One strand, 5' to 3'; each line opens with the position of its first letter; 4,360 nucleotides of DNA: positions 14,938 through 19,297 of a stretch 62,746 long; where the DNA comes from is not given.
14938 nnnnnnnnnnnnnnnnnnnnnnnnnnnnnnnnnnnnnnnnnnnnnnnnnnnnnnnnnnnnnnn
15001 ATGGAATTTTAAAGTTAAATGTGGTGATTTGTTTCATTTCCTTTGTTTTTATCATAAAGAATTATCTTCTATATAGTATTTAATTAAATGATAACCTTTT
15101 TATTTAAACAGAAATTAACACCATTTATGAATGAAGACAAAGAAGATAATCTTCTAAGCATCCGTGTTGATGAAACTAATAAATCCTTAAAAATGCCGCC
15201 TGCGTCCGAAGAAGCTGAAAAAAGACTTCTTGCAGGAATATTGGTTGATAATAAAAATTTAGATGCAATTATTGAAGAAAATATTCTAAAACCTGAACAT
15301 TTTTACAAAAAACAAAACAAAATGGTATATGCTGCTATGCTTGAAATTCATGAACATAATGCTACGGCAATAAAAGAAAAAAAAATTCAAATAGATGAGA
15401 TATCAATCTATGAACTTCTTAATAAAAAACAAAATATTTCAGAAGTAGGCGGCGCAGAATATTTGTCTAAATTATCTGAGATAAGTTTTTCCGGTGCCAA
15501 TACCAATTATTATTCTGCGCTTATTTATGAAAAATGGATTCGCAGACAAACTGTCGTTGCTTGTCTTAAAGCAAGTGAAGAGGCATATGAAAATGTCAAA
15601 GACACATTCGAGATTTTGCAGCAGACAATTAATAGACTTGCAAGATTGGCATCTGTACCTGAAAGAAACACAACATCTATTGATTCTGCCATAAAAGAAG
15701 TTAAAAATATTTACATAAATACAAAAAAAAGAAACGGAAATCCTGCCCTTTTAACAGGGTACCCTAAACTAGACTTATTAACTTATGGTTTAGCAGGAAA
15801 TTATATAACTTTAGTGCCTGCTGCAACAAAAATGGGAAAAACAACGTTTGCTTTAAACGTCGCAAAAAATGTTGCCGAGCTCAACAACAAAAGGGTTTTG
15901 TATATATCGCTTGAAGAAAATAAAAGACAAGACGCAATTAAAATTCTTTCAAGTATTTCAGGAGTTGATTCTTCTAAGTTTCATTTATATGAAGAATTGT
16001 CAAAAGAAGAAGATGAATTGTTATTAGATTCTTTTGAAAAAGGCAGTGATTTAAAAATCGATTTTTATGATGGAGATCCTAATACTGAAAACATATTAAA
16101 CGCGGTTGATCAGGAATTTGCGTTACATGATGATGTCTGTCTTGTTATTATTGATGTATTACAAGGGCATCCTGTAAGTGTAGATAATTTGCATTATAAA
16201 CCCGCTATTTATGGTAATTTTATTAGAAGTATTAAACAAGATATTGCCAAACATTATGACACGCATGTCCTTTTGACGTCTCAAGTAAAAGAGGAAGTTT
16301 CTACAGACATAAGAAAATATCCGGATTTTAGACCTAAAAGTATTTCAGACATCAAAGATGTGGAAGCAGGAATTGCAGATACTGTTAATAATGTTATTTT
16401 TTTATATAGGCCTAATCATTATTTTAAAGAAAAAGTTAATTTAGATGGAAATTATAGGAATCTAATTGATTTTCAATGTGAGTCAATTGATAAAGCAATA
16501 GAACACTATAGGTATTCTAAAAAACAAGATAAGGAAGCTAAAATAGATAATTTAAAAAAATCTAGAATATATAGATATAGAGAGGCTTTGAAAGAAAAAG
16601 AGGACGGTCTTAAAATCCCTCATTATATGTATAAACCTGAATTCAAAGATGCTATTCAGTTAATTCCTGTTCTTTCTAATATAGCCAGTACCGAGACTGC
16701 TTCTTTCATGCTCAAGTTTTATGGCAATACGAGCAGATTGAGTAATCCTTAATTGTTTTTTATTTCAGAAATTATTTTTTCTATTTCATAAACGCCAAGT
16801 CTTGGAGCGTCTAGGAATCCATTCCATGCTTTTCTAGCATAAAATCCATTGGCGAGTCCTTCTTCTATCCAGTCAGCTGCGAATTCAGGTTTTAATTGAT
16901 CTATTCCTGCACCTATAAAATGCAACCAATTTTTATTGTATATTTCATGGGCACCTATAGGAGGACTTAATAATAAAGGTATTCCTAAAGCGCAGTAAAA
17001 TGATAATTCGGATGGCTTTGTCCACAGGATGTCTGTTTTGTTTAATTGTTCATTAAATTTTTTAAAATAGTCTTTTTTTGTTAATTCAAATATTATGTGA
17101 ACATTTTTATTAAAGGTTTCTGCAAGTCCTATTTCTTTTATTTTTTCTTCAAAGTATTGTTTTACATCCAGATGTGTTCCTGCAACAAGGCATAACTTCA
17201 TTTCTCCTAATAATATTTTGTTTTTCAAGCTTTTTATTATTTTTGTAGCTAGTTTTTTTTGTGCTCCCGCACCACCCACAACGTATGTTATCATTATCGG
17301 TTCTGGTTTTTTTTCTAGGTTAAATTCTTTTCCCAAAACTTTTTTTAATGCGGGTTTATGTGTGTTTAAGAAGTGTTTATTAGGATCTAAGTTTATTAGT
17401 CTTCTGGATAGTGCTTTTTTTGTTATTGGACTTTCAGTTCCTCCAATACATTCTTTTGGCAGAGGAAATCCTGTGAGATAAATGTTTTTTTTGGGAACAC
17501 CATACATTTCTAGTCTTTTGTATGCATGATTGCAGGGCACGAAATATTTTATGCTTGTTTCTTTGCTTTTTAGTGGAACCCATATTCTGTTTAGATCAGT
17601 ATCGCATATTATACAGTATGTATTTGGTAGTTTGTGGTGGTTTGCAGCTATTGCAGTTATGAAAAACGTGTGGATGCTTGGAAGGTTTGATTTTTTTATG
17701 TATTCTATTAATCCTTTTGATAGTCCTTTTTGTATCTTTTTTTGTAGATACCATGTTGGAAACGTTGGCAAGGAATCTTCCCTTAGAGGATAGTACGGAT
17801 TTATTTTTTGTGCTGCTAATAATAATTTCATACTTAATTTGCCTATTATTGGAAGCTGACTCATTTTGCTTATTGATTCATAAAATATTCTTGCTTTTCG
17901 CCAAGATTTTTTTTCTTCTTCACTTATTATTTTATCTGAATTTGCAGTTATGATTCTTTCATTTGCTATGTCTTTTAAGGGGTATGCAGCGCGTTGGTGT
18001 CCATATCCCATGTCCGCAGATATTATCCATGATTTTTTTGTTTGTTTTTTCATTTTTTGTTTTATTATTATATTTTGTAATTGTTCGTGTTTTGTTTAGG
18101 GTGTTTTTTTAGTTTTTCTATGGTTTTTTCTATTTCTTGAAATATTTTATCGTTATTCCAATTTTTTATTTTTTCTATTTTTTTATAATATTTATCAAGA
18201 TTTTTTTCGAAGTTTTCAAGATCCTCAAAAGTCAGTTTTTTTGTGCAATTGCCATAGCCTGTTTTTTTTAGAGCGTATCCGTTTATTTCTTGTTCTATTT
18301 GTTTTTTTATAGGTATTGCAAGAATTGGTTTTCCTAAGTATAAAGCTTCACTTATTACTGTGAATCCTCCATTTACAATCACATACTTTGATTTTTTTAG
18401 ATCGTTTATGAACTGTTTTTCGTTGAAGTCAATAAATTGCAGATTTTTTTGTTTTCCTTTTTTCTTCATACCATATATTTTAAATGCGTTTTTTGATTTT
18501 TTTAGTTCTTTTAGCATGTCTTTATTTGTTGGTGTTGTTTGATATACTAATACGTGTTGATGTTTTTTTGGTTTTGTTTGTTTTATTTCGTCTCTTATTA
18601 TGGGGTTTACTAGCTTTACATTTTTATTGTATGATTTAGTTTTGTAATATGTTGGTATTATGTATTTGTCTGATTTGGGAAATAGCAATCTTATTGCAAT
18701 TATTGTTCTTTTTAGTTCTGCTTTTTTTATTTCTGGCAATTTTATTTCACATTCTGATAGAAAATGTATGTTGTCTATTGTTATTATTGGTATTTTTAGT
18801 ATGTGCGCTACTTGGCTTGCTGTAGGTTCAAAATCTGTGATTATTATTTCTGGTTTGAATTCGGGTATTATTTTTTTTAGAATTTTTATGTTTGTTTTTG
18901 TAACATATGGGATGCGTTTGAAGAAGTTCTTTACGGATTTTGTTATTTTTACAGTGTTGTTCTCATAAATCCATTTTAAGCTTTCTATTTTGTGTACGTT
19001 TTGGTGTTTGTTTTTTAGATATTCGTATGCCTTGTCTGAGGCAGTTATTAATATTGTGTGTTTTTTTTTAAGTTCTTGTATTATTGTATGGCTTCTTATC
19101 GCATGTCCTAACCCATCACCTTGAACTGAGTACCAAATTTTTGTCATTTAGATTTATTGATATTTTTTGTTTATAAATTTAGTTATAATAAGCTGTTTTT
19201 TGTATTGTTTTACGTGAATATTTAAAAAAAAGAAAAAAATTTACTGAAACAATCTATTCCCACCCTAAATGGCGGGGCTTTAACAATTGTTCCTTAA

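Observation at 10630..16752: Bacterial replisome-derived cassette in an archaeon: dead DnaG, double nuclease and divergent DnaB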

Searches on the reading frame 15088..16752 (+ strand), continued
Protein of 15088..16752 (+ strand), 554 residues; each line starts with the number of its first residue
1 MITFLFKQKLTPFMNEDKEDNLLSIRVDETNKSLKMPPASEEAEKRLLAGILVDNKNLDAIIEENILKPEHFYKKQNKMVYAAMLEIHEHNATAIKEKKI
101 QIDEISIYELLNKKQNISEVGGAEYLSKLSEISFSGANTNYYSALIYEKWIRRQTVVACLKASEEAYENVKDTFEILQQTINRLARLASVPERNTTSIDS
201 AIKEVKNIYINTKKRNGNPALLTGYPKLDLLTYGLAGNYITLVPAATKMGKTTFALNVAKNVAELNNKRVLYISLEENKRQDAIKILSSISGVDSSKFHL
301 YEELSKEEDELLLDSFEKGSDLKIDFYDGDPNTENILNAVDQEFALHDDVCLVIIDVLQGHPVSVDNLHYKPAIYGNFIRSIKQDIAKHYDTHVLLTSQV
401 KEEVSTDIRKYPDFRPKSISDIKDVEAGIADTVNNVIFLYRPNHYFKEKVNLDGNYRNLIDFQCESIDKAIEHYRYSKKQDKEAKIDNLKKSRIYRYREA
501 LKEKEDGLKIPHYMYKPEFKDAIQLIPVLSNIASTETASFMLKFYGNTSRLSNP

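Call 43: search_dna_similar(query=window:15088-16752:+, collection=phages, mode=protein, max_rows=15)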
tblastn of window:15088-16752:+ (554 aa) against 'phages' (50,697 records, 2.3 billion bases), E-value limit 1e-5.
Records with a match: 491; places in all: 491; records where one place covers at least 80% of the query: 5.
Best place of each record, by identity: <60% 491.
By first word of the organism name: Escherichia 70; Paenibacillus 68; Bacillus 62; Mycobacterium 38; Bacteriophage 35; Streptococcus 29; Pseudomonas 25; Salmonella 19; Enterobacteria 13; Geobacillus 12; and 51 more.
By host as written in the record: - 54; Paenibacillus larvae 37; Escherichia coli 32; Mycobacterium smegmatis mc2 155 26; Bacillus subtilis 21; Paenibacillus larvae ATCC 9545 18; Bacillus pumilus BL8 11; Bordetella avium 7; and 181 more.
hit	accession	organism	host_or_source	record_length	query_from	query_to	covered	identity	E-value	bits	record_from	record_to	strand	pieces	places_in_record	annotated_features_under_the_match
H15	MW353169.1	Mycoplasma phage sp.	Mycoplasma anserisalpingitidis MYCAV94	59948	41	451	74%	28.1%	4e-15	85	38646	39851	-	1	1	replicative DNA helicase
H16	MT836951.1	Bacteriophage sp.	human fecal samples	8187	33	450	75%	27.6%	6e-15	84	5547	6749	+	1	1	record has no annotation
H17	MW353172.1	Mycoplasma phage sp.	Mycoplasma anserisalpingitidis MYCAV313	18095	41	451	74%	27.9%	1e-14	83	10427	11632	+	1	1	replicative DNA helicase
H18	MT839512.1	Bacteriophage sp.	human fecal samples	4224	38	447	74%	27.9%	2e-20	101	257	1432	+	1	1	record has no annotation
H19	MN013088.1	Bacillus phage vB_BspS_SplendidRed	Bacillus sp.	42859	43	498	82%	25.0%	2e-10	70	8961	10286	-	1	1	putative helicase | hypothetical protein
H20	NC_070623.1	Bacillus phage vB_BspS_SplendidRed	Bacillus sp.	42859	43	498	82%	25.0%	2e-10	70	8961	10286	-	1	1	putative helicase | hypothetical protein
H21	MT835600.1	Bacteriophage sp.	human fecal samples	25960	35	448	75%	27.3%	9e-24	112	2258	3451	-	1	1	record has no annotation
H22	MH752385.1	Bacillus phage Ray17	Bacillus amyloliquefaciens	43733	43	498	82%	24.6%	3e-10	69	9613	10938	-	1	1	helicase | hypothetical protein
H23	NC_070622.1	Bacillus phage Ray17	Bacillus amyloliquefaciens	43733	43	498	82%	24.6%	3e-10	69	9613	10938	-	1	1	helicase | hypothetical protein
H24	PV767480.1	Rossellomorea phage phiT1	Rossellomorea aquimaris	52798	38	445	74%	27.2%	6e-23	109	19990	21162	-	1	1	replicative DNA helicase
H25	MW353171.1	Mycoplasma phage sp.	Mycoplasma anserisalpingitidis MYCAV221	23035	41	451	74%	26.9%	9e-13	77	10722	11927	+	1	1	replicative DNA helicase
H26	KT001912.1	Bacillus phage Silence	Bacillus megaterium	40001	42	451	74%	27.0%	3e-9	66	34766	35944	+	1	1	DNA helicase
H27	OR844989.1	Staphylococcus phage SA 1306 Kay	Staphylococcus aureus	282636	12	445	78%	25.3%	1e-21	105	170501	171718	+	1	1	record has no annotation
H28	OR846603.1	Enterococcus phage Efs 1-1-1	Enterococcus faecalis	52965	13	445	78%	25.3%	4e-21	103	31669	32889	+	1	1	record has no annotation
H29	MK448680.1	Streptococcus phage Javan139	Streptococcus dysgalactiae ERR085058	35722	23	445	76%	25.9%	7e-17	91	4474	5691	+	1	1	replicative DNA helicase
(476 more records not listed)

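Call 58: find_related_loci(query=window:15088-16752:+, collection=metagenome_contigs, flank=8000)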
Query window:15088-16752:+ (554 aa) in metagenome_contigs; peptide patterns used: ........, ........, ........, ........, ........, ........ (x = any residue, [..] = any of these).
287 stretches matched a pattern; 1 encode a relative of the query (tblastn E <= 1e-3); 1 distinct loci.
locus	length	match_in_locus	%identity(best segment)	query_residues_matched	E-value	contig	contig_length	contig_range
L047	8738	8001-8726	27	38-281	2e-11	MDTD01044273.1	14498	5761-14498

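Call 71: find_encoding_contigs(protein=P0056, flank=7000, max_places=1)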
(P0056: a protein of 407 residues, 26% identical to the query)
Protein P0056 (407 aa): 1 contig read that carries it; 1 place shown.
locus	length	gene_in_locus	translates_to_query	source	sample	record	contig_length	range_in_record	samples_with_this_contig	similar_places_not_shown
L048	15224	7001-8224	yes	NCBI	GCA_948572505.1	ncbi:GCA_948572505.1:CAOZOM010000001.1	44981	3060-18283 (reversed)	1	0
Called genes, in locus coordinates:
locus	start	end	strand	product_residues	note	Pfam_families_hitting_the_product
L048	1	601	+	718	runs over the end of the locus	PF09371:Tex_N, PF22706:Tex_central_region, PF16921:Tex_YqgF, PF14635:HHH_7, PF12836:HHH_3, PF17674:HHH_9, PF00575:S1, PF23459:S1_RRP5, +1 more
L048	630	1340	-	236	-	PF01171:ATP_bind_3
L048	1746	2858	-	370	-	PF14659:Phage_int_SAM_3, PF22022:Phage_int_M, PF00589:Phage_integrase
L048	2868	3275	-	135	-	PF06114:Peptidase_M78 (weak)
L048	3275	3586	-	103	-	PF01381:HTH_3, PF12844:HTH_19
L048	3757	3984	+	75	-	PF12844:HTH_19, PF13560:HTH_31, PF01381:HTH_3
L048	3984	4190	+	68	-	-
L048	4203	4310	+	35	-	-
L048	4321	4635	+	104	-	-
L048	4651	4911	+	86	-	PF26768:YtrI_N (weak)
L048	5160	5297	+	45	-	-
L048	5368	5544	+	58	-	-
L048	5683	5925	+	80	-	-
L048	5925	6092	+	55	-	-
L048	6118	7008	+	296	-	PF09681:Phage_rep_org_N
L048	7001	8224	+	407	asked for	PF00772:DnaB, PF03796:DnaB_C, PF13481:AAA_25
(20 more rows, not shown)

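Call 72: find_encoding_contigs(protein=P0072, flank=7000, max_places=1)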
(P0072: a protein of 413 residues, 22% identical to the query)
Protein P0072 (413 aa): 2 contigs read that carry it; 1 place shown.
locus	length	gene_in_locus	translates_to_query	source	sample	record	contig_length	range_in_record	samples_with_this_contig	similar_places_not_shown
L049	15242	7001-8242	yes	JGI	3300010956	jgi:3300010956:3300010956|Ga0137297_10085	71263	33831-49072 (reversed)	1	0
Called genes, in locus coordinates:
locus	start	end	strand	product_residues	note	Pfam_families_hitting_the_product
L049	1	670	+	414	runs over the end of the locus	PF00768:Peptidase_S11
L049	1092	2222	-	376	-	PF14659:Phage_int_SAM_3 (weak), PF00589:Phage_integrase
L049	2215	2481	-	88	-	-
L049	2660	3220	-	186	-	-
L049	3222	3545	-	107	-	PF01381:HTH_3, PF12844:HTH_19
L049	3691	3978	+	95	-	PF12844:HTH_19, PF13443:HTH_26, PF13560:HTH_31 (weak), PF01381:HTH_3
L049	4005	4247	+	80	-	-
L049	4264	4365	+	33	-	-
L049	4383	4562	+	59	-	-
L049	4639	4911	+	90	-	-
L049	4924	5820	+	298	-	PF01145:Band_7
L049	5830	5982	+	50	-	-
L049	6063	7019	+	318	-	PF07261:DnaB_2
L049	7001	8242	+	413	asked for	PF03796:DnaB_C, PF06745:ATPase (weak), PF13481:AAA_25 (faint)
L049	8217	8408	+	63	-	-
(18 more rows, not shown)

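Call 73: find_encoding_contigs(protein=P0070, flank=7000, max_places=1)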
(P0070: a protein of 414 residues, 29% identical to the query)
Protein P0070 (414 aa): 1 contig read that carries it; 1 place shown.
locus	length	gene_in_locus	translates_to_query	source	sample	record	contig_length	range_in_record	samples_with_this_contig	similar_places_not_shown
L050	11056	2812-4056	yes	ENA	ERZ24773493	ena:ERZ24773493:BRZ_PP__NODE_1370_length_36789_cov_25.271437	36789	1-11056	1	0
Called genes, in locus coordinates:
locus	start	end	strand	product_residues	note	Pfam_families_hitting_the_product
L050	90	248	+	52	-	-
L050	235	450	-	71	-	-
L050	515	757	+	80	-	-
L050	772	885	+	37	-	-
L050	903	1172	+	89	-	-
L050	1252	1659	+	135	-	-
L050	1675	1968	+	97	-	-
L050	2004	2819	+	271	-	PF13730:HTH_36, PF07261:DnaB_2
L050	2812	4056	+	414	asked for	PF00772:DnaB, PF03796:DnaB_C, PF06745:ATPase (weak), PF13481:AAA_25 (weak)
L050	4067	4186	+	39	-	-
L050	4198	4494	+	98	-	-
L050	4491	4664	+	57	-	-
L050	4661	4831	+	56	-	-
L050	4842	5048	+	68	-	-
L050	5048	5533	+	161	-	-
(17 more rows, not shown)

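Call 89: find_related_loci(query=A2, collection=viral_contigs, flank=8000)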
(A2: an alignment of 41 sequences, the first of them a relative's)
Query A2 (541 aa) in viral_contigs; peptide patterns used: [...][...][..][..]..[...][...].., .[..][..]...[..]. (x = any residue, [..] = any of these).
600 stretches matched a pattern (row limit reached: there are more); 377 encode a relative of the query (tblastn E <= 1e-3); the best 80 are kept; 80 distinct loci.
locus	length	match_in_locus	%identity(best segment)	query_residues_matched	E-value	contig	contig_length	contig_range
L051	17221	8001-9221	27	21-442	3e-31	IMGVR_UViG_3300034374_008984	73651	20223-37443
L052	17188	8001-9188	27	22-432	3e-31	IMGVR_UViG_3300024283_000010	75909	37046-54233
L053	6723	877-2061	29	26-432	3e-30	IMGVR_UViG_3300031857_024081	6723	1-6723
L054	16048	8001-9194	26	25-435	6e-30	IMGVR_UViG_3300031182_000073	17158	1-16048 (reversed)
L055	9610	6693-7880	29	22-432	2e-29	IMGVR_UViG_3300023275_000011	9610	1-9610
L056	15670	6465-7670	26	23-441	4e-29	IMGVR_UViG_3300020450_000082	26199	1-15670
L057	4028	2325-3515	26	25-435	8e-29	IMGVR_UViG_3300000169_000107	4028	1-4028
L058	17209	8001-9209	26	20-432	2e-28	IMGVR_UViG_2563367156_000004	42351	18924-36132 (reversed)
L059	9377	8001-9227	26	15-432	1e-28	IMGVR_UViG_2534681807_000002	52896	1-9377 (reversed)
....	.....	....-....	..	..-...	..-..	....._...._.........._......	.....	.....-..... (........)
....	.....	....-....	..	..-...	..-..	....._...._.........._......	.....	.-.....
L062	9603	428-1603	28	22-432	3e-27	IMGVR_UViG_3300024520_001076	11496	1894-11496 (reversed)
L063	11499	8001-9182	28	12-432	3e-27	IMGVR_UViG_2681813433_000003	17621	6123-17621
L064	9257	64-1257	24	22-432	5e-27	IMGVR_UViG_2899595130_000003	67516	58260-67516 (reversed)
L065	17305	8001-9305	24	18-464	1e-26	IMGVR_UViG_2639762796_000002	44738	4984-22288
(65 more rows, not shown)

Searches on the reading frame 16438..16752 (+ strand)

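Call 29: search_protein_families(library=pfam, proteins=[window:16438-16752:+], max_evalue=10)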
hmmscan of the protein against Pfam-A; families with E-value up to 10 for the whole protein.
window:16438-16752:+ (104 aa): 2 families
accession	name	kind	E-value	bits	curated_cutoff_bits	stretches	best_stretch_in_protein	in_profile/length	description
PF19675.4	ORC3_ins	-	0.012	16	28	1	8-67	3-60/232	Origin recognition complex subunit 3 insertion domain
PF21725.3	T7SS_signal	-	0.2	11.9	27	1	6-67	141-200/241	Putative T7SS secretion signal domain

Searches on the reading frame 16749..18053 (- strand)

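Call 3: search_protein_families(library=pfam, proteins=[window:16749-18053:-], max_evalue=0.1)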
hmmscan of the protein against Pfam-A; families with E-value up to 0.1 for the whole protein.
window:16749-18053:- (434 aa): 1 family
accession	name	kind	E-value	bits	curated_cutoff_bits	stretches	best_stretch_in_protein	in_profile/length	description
PF22053.2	DUF6938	-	1.1e-16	61.7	27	1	250-374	35-176/236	Domain of unknown function (DUF6938)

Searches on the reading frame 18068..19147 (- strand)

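Call 20: search_protein_families(library=pfam, proteins=[window:18068-19147:-], max_evalue=0.001)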
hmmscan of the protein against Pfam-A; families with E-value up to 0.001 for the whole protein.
window:18068-19147:- (359 aa): 2 families
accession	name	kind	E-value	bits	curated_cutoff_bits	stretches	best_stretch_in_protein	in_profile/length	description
PF13528.12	Glyco_trans_1_3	-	4.6e-85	286.1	25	1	3-317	2-321/322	Glycosyl transferase family 1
PF04101.22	Glyco_tran_28_C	-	5.5e-06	26.9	22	1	220-338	53-161/166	Glycosyltransferase family 28 C-terminal domain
